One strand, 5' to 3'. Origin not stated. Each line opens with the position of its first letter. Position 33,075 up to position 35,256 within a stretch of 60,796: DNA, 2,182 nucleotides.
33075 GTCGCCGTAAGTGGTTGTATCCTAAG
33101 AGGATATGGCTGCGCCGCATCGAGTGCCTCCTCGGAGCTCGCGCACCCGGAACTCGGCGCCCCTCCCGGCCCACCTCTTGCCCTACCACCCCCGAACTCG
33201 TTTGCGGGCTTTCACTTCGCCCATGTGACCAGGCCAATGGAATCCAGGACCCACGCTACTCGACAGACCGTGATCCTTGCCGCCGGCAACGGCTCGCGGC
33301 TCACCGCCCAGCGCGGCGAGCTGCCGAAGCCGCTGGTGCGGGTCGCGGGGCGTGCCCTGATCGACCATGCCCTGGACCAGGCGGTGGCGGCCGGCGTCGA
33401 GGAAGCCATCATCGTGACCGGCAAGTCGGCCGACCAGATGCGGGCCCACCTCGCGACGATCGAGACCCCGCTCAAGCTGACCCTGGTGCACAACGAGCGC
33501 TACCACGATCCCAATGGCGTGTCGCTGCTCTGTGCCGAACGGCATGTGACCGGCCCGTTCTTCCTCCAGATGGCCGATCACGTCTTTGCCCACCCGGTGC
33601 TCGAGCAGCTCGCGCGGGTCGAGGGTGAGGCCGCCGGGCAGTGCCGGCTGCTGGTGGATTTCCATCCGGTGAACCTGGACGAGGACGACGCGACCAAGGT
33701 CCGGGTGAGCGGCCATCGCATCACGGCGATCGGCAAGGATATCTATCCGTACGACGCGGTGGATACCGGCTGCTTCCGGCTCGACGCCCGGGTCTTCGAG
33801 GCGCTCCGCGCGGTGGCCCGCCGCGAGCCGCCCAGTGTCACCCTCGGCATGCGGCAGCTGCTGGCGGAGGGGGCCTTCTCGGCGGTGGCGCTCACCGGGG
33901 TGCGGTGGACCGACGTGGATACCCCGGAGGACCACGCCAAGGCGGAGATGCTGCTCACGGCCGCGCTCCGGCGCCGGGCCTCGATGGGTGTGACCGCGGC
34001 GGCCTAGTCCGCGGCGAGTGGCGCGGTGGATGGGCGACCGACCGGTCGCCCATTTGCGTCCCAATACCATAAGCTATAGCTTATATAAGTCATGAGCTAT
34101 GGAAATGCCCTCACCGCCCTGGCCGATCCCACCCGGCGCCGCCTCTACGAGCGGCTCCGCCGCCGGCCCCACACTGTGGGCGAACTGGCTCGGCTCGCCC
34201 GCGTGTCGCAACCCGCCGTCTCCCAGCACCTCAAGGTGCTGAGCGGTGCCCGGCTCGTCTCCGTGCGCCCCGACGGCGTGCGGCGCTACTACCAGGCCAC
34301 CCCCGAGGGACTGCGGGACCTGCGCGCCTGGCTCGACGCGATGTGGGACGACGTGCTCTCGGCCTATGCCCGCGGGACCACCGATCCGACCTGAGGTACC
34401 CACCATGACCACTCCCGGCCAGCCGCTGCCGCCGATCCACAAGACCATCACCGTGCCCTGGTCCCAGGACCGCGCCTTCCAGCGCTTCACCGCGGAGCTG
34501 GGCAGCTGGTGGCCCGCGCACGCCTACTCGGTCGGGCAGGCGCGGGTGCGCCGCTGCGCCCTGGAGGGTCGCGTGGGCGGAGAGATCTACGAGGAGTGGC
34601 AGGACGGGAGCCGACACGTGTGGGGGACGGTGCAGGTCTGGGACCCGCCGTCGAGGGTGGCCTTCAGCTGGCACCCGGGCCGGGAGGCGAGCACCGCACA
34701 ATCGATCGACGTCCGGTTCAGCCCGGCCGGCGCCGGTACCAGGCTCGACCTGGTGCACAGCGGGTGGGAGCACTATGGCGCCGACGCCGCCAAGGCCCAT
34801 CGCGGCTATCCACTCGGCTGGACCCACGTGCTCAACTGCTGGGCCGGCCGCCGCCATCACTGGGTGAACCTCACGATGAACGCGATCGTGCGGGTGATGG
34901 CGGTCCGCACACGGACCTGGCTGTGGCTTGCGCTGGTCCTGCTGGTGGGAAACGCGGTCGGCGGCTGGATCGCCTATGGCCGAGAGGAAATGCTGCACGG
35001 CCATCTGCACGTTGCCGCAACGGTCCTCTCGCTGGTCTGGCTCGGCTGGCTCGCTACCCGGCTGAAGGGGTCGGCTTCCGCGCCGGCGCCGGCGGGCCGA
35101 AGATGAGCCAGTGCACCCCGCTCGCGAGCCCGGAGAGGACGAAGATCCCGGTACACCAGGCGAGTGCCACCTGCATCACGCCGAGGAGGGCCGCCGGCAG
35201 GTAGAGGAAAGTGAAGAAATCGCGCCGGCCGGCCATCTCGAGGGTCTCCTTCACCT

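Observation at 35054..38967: PhnW-like aminotransferase + LicC/PntC-like cytidylyltransferase + two tandem CDP-alcohol phosphatidyltransferases: candidate pathway installing an aminophosphonate (or amino-alcohol phosphate) head group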

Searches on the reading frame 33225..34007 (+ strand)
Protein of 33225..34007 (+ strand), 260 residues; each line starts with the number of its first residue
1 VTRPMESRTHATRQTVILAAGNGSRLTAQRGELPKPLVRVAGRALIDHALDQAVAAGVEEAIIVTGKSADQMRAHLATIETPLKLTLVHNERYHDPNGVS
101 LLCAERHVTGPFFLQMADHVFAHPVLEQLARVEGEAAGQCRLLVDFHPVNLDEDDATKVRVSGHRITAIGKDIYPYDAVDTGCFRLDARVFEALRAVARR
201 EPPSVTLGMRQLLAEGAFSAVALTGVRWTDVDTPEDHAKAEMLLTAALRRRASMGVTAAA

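Call 5: search_protein_families(library=pfam, proteins=[window:33225-34007:+], max_evalue=0.01)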
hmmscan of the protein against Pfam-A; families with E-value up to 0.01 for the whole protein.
window:33225-34007:+ (260 aa): 3 families
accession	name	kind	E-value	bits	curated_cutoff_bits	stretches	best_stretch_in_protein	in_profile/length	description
PF12804.13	NTP_transf_3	-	1.5e-14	54.9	27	1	16-131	2-109/160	MobA-like NTP transferase domain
PF00483.29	NTP_transferase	-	9.7e-10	38.9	21.2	1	15-90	2-80/245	Nucleotidyl transferase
PF01128.25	IspD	-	1.7e-05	25.2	27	1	15-87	3-70/221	2-C-methyl-D-erythritol 4-phosphate cytidylyltransferase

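Call 6: search_protein_families(library=ncbifam, proteins=[window:33225-34007:+], max_evalue=0.01)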
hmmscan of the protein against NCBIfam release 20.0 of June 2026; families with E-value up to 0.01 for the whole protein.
window:33225-34007:+ (260 aa): 40 families (the best 25 are shown)
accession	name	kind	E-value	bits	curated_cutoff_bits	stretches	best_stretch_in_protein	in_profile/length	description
NF041135.1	IPPtranDIPPsyn_Thcocales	equivalog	7.3e-45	153.7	580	1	14-247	2-220/419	bifunctional L-myo-inositol-1-phosphate cytidylyltransferase/CDP-L-myo-inositol myo-inositolphosphotransferase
NF041313.1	UDPGP_AglF_Halo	equivalog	4.7e-24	85.1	400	1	14-243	2-233/234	UTP--glucose-1-phosphate uridylyltransferase AglF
TIGR03992.1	Arch_glmU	subfamily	1.8e-20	73.2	292.1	1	14-250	2-233/393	bifunctional sugar-1-phosphate nucleotidylyltransferase/acetyltransferase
NF045697.1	MurNAcPUrMurU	equivalog_domain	2e-14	53.5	370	1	16-92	1-76/229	N-acetylmuramate alpha-1-phosphate uridylyltransferase MurU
NF045761.1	NAMPUrTaseMurU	equivalog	2.8e-12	47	250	1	15-76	3-64/226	N-acetylmuramate alpha-1-phosphate uridylyltransferase MurU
NF010933.0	PRK14353.1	equivalog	3.2e-11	42.5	505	1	10-86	3-76/453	bifunctional UDP-N-acetylglucosamine diphosphorylase/glucosamine-1-phosphate N-acetyltransferase GlmU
TIGR01208.1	rmlA_long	equivalog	3.1e-10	39.5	320.25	1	15-247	2-237/353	glucose-1-phosphate thymidylyltransferase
TIGR03310.1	matur_MocA_YgfJ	equivalog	1.2e-09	38.4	186.45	1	15-106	2-85/188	molybdenum cofactor cytidylyltransferase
TIGR01173.1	glmU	equivalog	3.3e-09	36.1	366.85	1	14-80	2-65/452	bifunctional UDP-N-acetylglucosamine diphosphorylase/glucosamine-1-phosphate N-acetyltransferase GlmU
NF010934.1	PRK14354.1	equivalog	6.1e-09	34.9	450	1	15-77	2-61/447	bifunctional UDP-N-acetylglucosamine diphosphorylase/glucosamine-1-phosphate N-acetyltransferase GlmU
NF045665.1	NTPtran_DVU1551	equivalog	6.6e-09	35.2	315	1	15-95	3-74/359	DVU_1551 family NTP transferase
TIGR01099.1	galU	equivalog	9.9e-09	35.1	326.8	1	13-87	2-75/261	UTP--glucose-1-phosphate uridylyltransferase GalU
NF010935.0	PRK14355.1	equivalog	1.4e-08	33.8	718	1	14-79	5-67/459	bifunctional UDP-N-acetylglucosamine diphosphorylase/glucosamine-1-phosphate N-acetyltransferase GlmU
NF010932.0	PRK14352.1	equivalog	1.4e-08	33.8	611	1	13-88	7-77/488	bifunctional UDP-N-acetylglucosamine diphosphorylase/glucosamine-1-phosphate N-acetyltransferase GlmU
NF045782.1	NicBOxredNboR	equivalog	2.4e-08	33.9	260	1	5-105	1-93/206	nicotine blue oxidoreductase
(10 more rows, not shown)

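Call 30: search_solved_structures(query=window:33225-34007:+, max_evalue=0.00001, show_alignments=2)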
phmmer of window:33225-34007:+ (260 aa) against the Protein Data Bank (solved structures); distinct sequences matched with E-value up to 0.00001: 16.
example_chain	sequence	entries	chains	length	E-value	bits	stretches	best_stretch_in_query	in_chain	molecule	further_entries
4mnd_A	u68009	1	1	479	2.7e-30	108.8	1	14-249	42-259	CTP L-myo-inositol-1-phosphate cytidylyltransferase/CDP-L-myo-inositol myo-inositolphospho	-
2xme_A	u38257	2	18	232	6e-30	107.7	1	14-241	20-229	CTP-INOSITOL-1-PHOSPHATE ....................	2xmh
4jd0_A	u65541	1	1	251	1.4e-16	64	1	11-237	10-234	Nucleotidyl transferase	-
7x8j_A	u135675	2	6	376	3e-09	39.9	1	15-257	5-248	Mannose-1-phosphate guanylyltransferase 1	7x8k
8yre_D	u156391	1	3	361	3.2e-09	39.9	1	15-257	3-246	Mannose-1-phosphate guanylyltransferase 1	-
4y7t_A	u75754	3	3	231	9.2e-09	38.3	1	15-245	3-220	Nucleotidyl transferase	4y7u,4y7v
9o90_A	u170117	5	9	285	9.5e-08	35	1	9-78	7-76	UTP--glucose-1-phosphate uridylyltransferase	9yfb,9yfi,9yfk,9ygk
5vct_A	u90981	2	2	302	3.2e-07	33.3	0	14-76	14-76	UTP--glucose-1-phosphate uridylyltransferase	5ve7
2ux8_A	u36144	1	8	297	3.3e-07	33.2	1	12-77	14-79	GLUCOSE-1-PHOSPHATE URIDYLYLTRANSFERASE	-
2v0h_A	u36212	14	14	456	1.4e-06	31.2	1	13-80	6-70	BIFUNCTIONAL PROTEIN GLMU | GLUCOSAMINE-1-PHOSPHATE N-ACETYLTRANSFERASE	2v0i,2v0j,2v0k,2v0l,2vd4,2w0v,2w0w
5j49_A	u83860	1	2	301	1.5e-06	31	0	14-76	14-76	UTP--glucose-1-phosphate uridylyltransferase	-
9dqf_A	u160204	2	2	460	2.4e-06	30.4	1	12-77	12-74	Bifunctional protein GlmU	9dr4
6pd1_A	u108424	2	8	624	2.6e-06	30.3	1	13-121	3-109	Nucleotidyl transferase/aminotransferase, class V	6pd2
7o2n_A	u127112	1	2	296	4.6e-06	29.5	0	12-76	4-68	Probable UTP--glucose-1-phosphate uridylyltransferase YngB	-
7b1r_A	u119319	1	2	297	4.7e-06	29.5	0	12-76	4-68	Probable UTP--glucose-1-phosphate uridylyltransferase YngB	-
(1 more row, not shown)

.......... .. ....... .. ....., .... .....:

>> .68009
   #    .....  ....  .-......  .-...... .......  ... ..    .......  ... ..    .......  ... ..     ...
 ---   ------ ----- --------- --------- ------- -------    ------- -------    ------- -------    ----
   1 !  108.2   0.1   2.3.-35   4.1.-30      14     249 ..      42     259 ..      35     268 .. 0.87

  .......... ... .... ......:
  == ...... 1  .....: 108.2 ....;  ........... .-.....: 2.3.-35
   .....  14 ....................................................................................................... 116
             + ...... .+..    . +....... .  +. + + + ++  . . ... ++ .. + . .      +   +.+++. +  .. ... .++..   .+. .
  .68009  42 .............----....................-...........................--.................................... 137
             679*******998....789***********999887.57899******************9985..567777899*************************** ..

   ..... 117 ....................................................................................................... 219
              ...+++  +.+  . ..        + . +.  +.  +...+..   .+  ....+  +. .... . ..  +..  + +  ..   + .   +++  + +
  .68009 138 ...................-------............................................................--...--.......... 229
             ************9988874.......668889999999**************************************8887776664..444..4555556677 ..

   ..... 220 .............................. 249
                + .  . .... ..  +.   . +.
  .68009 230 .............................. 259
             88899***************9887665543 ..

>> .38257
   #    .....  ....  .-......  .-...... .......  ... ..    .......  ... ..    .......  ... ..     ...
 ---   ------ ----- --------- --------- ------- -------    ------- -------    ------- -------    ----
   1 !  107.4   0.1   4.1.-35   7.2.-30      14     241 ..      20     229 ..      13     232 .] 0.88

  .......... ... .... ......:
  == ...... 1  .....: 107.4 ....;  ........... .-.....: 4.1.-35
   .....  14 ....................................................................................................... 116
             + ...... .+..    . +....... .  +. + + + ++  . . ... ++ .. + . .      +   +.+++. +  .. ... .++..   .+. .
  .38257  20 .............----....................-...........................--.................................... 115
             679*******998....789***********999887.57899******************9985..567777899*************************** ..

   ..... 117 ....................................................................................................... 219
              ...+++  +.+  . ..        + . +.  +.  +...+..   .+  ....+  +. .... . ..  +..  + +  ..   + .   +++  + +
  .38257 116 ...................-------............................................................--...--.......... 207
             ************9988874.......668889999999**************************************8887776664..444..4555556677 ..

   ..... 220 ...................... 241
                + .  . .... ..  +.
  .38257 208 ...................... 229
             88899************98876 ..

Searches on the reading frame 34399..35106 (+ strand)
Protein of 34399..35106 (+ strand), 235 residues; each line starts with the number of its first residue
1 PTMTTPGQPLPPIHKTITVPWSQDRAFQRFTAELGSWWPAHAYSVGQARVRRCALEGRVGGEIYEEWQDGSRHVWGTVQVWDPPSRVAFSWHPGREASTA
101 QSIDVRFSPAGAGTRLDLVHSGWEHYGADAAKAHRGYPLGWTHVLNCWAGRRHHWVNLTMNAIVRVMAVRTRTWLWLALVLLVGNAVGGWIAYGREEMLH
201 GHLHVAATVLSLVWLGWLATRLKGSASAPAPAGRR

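Call 50: search_protein_families(library=pfam, proteins=[window:34399-35106:+], max_evalue=0.0001)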
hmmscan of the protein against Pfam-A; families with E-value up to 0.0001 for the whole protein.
window:34399-35106:+ (235 aa): 1 family
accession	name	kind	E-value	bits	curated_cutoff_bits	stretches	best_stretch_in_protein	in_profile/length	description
PF08327.17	AHSA1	-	5.4e-09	36.8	22.1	1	34-136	17-112/125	Activator of Hsp90 ATPase homolog 1-like protein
